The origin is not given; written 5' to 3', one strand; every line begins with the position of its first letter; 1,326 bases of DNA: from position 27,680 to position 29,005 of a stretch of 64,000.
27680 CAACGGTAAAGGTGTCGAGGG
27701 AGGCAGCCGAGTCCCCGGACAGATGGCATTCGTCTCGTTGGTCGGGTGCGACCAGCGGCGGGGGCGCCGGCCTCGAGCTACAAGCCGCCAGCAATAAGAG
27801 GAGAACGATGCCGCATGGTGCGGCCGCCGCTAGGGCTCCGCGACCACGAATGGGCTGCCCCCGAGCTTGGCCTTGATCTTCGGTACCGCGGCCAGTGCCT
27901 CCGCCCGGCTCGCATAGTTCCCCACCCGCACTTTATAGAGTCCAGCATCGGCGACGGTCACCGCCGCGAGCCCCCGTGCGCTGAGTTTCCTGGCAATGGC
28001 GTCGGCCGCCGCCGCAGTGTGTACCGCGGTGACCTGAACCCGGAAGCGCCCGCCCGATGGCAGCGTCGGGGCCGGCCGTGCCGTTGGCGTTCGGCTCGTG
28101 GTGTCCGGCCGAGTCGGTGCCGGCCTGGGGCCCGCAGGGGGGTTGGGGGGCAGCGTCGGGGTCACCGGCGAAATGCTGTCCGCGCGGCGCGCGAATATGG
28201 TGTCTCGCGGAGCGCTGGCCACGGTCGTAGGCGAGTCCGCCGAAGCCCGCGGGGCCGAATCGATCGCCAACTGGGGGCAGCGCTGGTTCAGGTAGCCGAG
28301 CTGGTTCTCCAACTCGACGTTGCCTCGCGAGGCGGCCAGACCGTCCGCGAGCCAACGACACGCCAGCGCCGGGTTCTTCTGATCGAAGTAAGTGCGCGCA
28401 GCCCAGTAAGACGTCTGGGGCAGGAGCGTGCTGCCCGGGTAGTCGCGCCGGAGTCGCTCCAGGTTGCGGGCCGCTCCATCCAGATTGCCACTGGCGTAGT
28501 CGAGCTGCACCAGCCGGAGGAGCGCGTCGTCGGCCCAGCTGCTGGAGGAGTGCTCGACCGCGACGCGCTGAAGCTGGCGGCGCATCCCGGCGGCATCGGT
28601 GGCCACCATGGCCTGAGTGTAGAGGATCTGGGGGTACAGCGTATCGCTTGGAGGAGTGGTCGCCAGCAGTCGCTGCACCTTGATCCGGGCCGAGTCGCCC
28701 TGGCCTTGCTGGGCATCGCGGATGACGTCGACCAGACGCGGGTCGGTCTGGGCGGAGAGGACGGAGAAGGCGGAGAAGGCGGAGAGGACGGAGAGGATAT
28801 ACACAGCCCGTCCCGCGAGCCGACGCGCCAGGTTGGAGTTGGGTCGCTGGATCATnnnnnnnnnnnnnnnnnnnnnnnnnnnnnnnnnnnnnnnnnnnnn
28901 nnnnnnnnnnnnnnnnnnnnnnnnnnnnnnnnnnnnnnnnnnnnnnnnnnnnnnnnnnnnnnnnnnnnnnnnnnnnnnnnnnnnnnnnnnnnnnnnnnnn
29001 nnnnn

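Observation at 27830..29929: holA has no stop codon and reads in frame through copy 2 of the element into a TPR/SPOR envelope protein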

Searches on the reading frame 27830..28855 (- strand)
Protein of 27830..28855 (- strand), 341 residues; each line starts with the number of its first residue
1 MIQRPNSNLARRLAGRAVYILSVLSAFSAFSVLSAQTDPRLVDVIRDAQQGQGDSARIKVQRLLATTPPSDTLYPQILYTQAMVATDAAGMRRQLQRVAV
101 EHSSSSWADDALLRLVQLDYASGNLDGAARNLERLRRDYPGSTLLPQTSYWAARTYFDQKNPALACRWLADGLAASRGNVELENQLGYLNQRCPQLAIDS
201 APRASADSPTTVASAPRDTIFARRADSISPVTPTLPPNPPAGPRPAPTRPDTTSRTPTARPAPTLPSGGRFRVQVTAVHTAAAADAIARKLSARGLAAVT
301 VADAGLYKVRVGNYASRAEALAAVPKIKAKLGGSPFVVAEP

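Call 11: search_protein_families(library=pfam, proteins=[window:27830-28855:-], max_evalue=0.01)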
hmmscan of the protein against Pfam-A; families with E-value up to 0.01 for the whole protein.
window:27830-28855:- (341 aa): 5 families
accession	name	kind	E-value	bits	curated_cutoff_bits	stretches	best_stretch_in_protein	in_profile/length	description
PF05036.18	SPOR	-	6.3e-16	58.9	21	1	268-338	2-75/76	SPOR domain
PF13428.12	TPR_14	-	1.1e-05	26.1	23.5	0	110-143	2-35/44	Tetratricopeptide repeat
PF13174.12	TPR_6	-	4e-05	24.4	26.3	1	110-142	1-33/33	Tetratricopeptide repeat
PF14559.12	TPR_19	-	0.0013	19.4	25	0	108-141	24-57/68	Tetratricopeptide repeat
PF13432.12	TPR_16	-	0.0076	17.1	32.7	1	113-178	1-63/65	Tetratricopeptide repeat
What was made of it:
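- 27833..28750 (-): Mature exported protein (306 aa): invariant N-terminus QTDPRL, TPR-like helical repeats, a Pro-rich disordered linker and a C-terminal SPOR domain. Pfam SPOR and TPR matches (call 11).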

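Call 37: search_solved_structures(query=window:27833-28750:-, max_evalue=0.01)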
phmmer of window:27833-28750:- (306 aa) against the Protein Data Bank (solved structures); distinct sequences matched with E-value up to 0.01: 1.
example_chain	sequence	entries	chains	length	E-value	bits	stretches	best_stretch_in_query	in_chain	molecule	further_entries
1x60_A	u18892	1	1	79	4.8e-06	29.5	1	231-289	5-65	Sporulation-specific N-acetylmuramoyl-L-alanine amidase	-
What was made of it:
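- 27833..28750 (-): The only PDB sequence hit is the SPOR domain 1x60 (call 37).
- On SPOR domain protein (PF05036): PDB hit 1x60 (call 37).
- Tried and rejected: Only the SPOR domain matched (call 37).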
